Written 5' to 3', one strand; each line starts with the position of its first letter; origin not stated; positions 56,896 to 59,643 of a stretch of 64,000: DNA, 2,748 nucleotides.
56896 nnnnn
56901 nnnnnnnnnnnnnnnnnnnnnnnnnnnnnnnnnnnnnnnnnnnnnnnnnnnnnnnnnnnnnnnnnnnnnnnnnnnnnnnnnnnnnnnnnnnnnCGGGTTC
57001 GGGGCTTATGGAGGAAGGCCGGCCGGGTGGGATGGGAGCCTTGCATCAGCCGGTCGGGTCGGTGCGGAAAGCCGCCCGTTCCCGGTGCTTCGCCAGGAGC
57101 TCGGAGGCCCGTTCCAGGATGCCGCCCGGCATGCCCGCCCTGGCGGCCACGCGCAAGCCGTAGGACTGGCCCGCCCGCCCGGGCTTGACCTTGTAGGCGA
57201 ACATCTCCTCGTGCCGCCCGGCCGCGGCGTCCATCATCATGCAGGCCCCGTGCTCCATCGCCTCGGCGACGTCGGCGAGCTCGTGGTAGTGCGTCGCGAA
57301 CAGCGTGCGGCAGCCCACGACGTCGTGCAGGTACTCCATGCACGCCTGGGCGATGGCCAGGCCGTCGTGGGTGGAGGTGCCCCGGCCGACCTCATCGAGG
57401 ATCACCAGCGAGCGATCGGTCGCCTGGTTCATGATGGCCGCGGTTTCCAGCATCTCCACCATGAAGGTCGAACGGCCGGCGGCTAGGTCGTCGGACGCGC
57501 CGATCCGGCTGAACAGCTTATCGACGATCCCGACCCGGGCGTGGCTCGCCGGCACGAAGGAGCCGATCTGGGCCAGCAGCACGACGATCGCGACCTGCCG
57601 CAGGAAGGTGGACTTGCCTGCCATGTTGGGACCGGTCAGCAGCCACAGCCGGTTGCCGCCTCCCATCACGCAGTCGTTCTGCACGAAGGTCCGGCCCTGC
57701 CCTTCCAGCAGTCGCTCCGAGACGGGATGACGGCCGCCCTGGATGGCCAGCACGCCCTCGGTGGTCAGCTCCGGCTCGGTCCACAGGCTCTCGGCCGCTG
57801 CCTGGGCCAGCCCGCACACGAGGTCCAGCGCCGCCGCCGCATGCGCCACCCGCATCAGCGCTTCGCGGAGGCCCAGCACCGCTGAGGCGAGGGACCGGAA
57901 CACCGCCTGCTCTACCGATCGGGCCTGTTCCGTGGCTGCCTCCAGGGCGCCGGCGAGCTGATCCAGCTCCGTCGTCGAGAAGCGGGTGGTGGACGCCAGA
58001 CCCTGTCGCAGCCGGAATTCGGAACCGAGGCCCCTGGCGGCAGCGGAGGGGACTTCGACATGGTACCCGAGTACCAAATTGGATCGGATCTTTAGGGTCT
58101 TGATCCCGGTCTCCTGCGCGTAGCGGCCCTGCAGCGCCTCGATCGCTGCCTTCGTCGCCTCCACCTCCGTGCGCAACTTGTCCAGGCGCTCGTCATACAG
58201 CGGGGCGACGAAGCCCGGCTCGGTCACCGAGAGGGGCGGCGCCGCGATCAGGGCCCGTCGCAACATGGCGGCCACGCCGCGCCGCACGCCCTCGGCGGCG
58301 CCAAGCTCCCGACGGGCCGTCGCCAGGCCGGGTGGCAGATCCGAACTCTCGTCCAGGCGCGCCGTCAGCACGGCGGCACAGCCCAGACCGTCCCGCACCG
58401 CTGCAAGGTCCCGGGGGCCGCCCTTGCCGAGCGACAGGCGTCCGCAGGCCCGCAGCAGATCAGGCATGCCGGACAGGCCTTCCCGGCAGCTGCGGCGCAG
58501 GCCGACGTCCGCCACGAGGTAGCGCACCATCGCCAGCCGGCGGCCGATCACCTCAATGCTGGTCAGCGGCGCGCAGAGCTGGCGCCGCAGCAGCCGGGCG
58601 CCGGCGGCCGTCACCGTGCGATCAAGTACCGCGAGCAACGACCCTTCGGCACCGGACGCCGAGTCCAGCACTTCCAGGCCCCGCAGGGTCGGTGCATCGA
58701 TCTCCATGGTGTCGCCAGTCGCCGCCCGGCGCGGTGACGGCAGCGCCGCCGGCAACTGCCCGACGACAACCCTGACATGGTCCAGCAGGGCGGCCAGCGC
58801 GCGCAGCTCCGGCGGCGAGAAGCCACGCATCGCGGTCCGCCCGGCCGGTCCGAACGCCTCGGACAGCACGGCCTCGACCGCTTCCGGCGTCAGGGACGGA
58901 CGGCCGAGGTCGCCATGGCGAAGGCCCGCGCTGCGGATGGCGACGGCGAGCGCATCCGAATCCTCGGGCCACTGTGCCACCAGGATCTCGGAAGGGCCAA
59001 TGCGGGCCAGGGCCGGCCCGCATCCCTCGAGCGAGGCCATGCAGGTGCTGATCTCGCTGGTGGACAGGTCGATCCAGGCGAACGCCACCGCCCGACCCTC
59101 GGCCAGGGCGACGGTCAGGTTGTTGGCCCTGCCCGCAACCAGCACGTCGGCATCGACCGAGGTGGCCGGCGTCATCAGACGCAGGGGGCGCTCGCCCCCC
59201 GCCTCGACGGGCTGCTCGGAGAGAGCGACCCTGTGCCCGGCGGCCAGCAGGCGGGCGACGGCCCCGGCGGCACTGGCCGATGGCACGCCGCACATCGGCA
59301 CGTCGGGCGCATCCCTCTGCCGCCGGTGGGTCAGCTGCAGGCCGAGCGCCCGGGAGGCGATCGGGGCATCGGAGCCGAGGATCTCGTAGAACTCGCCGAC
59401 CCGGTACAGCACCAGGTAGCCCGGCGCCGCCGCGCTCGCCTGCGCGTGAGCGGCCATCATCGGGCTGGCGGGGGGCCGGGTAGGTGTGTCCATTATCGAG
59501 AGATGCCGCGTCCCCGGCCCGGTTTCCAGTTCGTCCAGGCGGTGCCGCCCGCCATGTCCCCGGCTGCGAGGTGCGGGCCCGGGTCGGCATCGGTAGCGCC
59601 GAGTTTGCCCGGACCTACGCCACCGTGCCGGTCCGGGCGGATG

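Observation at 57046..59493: A full-length MutS homolog is embedded inside the conjugative DNA-processing module, on the same element as imuB-dnaE2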

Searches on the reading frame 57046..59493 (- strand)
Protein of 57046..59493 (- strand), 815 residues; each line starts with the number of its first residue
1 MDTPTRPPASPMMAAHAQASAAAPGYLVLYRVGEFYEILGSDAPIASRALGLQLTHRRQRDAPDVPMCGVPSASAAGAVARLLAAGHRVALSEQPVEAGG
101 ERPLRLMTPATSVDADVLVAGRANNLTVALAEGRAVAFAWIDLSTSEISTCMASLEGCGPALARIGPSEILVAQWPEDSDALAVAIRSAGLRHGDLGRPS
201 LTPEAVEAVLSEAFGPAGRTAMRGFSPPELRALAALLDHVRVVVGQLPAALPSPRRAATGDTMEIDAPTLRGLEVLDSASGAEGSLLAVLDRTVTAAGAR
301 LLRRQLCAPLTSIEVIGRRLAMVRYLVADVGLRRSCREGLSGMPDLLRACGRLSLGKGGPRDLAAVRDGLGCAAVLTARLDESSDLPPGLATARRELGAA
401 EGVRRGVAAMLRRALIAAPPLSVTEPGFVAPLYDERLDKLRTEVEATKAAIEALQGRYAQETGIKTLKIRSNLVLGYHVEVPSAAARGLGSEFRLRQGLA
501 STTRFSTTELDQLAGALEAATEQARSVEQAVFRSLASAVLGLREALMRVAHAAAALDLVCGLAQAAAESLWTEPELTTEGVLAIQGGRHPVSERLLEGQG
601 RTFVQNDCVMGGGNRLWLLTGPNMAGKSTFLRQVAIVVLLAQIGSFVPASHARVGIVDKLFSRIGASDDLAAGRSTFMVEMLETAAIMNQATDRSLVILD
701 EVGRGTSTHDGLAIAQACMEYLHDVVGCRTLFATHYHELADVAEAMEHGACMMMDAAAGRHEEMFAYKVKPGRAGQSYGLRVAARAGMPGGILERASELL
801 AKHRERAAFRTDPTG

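Call 5: search_protein_families(library=pfam, proteins=[window:57046-59493:-], max_evalue=0.01)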
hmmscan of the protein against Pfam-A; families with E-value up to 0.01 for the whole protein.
window:57046-59493:- (815 aa): 5 families
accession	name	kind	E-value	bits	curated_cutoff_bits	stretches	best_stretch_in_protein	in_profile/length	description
PF00488.27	MutS_V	-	1.2e-78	263.9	30.2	1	617-801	1-185/188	MutS domain V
PF05192.23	MutS_III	-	9.1e-38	131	34.1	1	269-563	2-194/194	MutS domain III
PF01624.25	MutS_I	-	2.6e-18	66.7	20.6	1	11-97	2-88/113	MutS domain I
PF05190.23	MutS_IV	-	9.8e-16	58.3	22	1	433-522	2-91/92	MutS family domain IV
PF05188.22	MutS_II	-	5.8e-05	24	25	1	130-240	6-121/133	MutS domain II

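Call 6: search_protein_families(library=ncbifam, proteins=[window:57046-59493:-], max_evalue=0.01)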
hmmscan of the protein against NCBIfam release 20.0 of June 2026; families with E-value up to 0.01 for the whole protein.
window:57046-59493:- (815 aa): 4 families
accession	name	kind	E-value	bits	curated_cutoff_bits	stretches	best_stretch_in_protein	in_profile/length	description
NF003810.1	PRK05399.1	equivalog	6.3e-223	742.8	480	1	10-802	2-791/793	DNA mismatch repair protein MutS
TIGR01070.1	mutS1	equivalog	7.2e-184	613.4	641.7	1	10-807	2-785/840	DNA mismatch repair protein MutS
NF052383.1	ATPase_KamC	equivalog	2.1e-52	178.6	300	1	432-744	141-434/508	lysine 5,6-aminomutase reactivase ATPase KamC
TIGR01069.2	mutS2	equivalog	1.3e-48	166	400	1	516-806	234-517/790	endonuclease MutS2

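Call 8: search_dna_similar(query=window:57046-59493:-, collection=plasmids, mode=protein, max_rows=40)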
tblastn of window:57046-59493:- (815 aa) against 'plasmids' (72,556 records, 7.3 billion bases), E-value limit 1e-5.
Records with a match: 140; places in all: 159; records where one place covers at least 80% of the query: 51.
Best place of each record, by identity: 95-99% 1; 60-80% 1; <60% 138.
By first word of the organism name: Klebsiella 21; Staphylococcus 14; Clostridium 8; Rhodococcus 6; Escherichia 5; Enterobacter 5; Citrobacter 5; Sinorhizobium 4; Phocaeicola 4; Salmonella 3; and 45 more.
By predicted mobility (MOB-suite, as given by PLSDB): non-mobilizable 87; mobilizable 29; conjugative 24.
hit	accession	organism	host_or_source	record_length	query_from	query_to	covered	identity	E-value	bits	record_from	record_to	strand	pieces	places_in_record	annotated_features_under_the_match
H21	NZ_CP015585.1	Roseomonas gilardii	Purified bacterial strains from deep ...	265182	238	815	71%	99.0%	0e+0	1063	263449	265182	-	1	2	none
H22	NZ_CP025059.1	Roseomonas mucosa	Homo sapiens,Clinical, healthy, human ...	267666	25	804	96%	67.9%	0e+0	903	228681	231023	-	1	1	mutS: DNA mismatch repair protein MutS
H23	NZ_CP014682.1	Kozakia baliensis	Ragi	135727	26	811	96%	55.1%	0e+0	733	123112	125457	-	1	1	mutS: DNA mismatch repair protein MutS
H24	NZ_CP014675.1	Kozakia baliensis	palm brown sugar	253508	26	811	96%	54.8%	0e+0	730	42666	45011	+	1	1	mutS: DNA mismatch repair protein MutS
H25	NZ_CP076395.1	Sphingopyxis indica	Single cell,HCH dumpsite soil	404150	27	802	95%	43.6%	1e-138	461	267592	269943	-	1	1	mutS: DNA mismatch repair protein MutS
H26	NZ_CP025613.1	Niveispirillum cyanobacteriorum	sing cell,cyanobacterial aggregates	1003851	25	800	95%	42.6%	5e-146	483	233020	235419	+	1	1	none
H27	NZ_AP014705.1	Methylobacterium aquaticum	-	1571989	27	802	95%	41.2%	2e-140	466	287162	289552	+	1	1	none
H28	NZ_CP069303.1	Shinella sp. PSBB067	monoisolate,Minnesota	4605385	27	813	97%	40.5%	2e-126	426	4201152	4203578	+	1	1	none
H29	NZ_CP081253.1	Phaeobacter inhibens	-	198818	27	800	95%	41.1%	5e-145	479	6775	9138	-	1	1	mutS: DNA mismatch repair protein MutS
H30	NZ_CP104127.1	Sinorhizobium sp. M103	Phaseolus vulgaris,cell ...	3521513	27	813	97%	40.4%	2e-133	446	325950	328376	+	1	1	none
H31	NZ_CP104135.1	Sinorhizobium sp. C101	Phaseolus vulgaris,cell ...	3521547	27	802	95%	41.0%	4e-118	453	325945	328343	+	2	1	none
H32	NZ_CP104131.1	Sinorhizobium sp. K101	Phaseolus vulgaris,cell ...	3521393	27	802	95%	41.0%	4e-118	453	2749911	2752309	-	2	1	none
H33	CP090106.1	Sinorhizobium meliloti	Medicago,Cell culture,Plant nodule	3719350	27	802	95%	39.5%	2e-129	434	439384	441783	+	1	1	mutS: DNA mismatch repair protein MutS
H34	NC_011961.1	Thermomicrobium roseum DSM 5159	-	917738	27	800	95%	39.3%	5e-111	380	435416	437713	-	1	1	mutS: DNA mismatch repair protein MutS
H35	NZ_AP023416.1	Vescimonas fastidiosa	Homo sapiens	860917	27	800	95%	38.6%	7e-121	409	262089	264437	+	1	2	mutS: DNA mismatch repair protein MutS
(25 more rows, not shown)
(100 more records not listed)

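Call 10: get_annotated_region(hit=H22, flank=12000)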
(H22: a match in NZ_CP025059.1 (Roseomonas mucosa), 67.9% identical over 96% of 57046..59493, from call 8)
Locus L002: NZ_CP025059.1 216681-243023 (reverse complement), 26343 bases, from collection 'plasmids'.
description: Roseomonas mucosa strain HV3 plasmid unnamed2, complete sequence
organism: Roseomonas mucosa (NCBI taxid 207340)
taxonomy: Bacteria; Pseudomonadota; Alphaproteobacteria; Rhodospirillales; Acetobacteraceae; Roseomonas; Roseomonas mucosa
host: -; source: Homo sapiens,Clinical, healthy, human skin; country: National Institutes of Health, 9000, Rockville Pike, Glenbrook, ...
typing (MOB-suite, as given by PLSDB): non-mobilizable
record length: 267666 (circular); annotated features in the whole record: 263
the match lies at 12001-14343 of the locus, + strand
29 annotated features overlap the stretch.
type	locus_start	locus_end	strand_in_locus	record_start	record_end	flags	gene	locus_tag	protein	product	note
CDS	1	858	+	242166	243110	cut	-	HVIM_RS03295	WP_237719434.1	hypothetical protein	-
CDS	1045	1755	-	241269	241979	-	-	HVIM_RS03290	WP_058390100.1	IS6 family transposase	-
CDS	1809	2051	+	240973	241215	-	-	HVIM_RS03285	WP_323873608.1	hypothetical protein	-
CDS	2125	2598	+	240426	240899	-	-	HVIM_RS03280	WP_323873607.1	DotD/TraH family lipoprotein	-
CDS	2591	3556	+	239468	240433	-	-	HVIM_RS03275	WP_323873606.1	type IV secretory system conjugative DNA transfer family protein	-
CDS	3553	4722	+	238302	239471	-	-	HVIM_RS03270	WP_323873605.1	ATPase, T2SS/T4P/T4SS family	-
CDS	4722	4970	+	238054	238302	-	icmT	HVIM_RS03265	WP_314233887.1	IcmT/TraK family protein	-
CDS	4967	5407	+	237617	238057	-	-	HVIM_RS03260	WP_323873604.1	hypothetical protein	-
CDS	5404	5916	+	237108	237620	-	-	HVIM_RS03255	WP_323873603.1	lytic transglycosylase domain-containing protein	-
CDS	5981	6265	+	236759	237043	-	-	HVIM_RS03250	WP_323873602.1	hypothetical protein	-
CDS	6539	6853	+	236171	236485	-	-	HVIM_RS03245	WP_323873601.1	hypothetical protein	-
CDS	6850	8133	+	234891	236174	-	-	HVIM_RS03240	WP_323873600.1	hypothetical protein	-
CDS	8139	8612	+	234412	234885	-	-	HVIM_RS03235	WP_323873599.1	hypothetical protein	-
CDS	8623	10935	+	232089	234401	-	-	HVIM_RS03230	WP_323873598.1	type IV secretion system DNA-binding domain-containing protein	-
CDS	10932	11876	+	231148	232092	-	-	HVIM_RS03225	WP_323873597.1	helix-turn-helix domain-containing protein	-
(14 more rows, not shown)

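Call 11: get_annotated_region(hit=H24, flank=12000)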
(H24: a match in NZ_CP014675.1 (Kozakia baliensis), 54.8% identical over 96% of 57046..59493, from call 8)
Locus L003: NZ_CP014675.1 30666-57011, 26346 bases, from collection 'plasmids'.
description: Kozakia baliensis strain DSM 14400 plasmid pKB14400_1, complete sequence
organism: Kozakia baliensis (NCBI taxid 153496)
taxonomy: Bacteria; Pseudomonadota; Alphaproteobacteria; Rhodospirillales; Acetobacteraceae; Kozakia; Kozakia baliensis
host: -; source: palm brown sugar; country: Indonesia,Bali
typing (MOB-suite, as given by PLSDB): mobilizable; replicon rep_cluster_1513; relaxase MOBF
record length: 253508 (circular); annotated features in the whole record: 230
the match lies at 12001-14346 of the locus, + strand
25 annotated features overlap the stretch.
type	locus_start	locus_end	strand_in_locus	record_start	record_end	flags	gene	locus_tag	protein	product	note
CDS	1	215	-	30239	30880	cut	-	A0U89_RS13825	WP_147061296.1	2-hydroxychromene-2-carboxylate isomerase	-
CDS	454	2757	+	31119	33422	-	-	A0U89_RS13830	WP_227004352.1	TonB-dependent receptor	-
CDS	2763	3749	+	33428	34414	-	-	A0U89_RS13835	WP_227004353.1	LysR family transcriptional regulator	-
CDS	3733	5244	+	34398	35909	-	-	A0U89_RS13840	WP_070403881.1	NAD(P)/FAD-dependent oxidoreductase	-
CDS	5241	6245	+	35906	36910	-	-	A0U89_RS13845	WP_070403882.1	membrane dipeptidase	GO:0006508 - proteolysis [Evidence IEA]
CDS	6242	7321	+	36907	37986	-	-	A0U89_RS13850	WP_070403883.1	extracellular solute-binding protein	-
CDS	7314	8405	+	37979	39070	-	-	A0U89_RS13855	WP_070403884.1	ABC transporter ATP-binding protein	-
CDS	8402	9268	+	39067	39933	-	-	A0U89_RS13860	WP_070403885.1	ABC transporter permease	GO:0055085 - transmembrane transport [Evidence IEA]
CDS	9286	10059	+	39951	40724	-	-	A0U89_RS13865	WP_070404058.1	ABC transporter permease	GO:0055085 - transmembrane transport [Evidence IEA]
CDS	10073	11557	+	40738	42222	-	-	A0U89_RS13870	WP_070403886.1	carboxylesterase family protein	-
CDS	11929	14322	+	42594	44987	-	mutS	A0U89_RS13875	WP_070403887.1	DNA mismatch repair protein MutS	GO:0006298 - mismatch repair [Evidence IEA]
CDS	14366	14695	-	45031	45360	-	-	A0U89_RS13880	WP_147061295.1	hypothetical protein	-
CDS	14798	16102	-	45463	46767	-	-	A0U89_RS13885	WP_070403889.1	DUF1173 family protein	-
CDS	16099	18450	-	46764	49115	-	-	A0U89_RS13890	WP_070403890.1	TraM recognition domain-containing protein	-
CDS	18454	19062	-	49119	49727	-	-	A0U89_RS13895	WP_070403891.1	hypothetical protein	-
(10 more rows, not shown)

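Call 12: get_annotated_region(hit=H23, flank=12000)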
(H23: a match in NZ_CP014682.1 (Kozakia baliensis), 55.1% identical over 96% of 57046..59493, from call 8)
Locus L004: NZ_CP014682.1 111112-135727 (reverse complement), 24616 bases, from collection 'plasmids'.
description: Kozakia baliensis strain NBRC 16680 plasmid pKB16680_1, complete sequence
organism: Kozakia baliensis (NCBI taxid 153496)
taxonomy: Bacteria; Pseudomonadota; Alphaproteobacteria; Rhodospirillales; Acetobacteraceae; Kozakia; Kozakia baliensis
host: -; source: Ragi; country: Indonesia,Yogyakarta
typing (MOB-suite, as given by PLSDB): mobilizable; replicon rep_cluster_1295; relaxase MOBF
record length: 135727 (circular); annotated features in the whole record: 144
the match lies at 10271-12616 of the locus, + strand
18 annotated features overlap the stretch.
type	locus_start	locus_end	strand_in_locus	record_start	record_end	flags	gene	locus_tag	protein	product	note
CDS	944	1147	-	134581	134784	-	-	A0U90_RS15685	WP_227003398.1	hypothetical protein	-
CDS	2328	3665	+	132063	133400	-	-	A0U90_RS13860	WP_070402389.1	IS110 family transposase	-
CDS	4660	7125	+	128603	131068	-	-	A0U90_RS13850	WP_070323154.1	heavy metal translocating P-type ATPase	-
CDS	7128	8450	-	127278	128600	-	-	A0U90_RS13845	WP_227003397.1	ClC family H(+)/Cl(-) exchange transporter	-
CDS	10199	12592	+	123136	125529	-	mutS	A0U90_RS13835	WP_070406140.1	DNA mismatch repair protein MutS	GO:0006298 - mismatch repair [Evidence IEA]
CDS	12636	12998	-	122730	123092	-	-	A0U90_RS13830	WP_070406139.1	hypothetical protein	-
CDS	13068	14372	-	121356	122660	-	-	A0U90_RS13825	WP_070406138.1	DUF1173 family protein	-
CDS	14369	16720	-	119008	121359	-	-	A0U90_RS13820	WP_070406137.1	TraM recognition domain-containing protein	-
CDS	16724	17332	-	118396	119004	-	-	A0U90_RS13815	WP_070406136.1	hypothetical protein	-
CDS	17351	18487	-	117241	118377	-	-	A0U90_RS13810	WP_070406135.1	hypothetical protein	-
CDS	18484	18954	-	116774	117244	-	-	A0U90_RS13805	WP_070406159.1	lytic transglycosylase domain-containing protein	-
CDS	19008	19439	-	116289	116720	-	-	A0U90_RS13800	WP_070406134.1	hypothetical protein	-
CDS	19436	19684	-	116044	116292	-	icmT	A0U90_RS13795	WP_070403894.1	IcmT/TraK family protein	-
CDS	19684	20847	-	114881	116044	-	-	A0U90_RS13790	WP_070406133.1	ATPase, T2SS/T4P/T4SS family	-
CDS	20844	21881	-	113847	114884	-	-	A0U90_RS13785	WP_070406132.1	type IV secretory system conjugative DNA transfer family protein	-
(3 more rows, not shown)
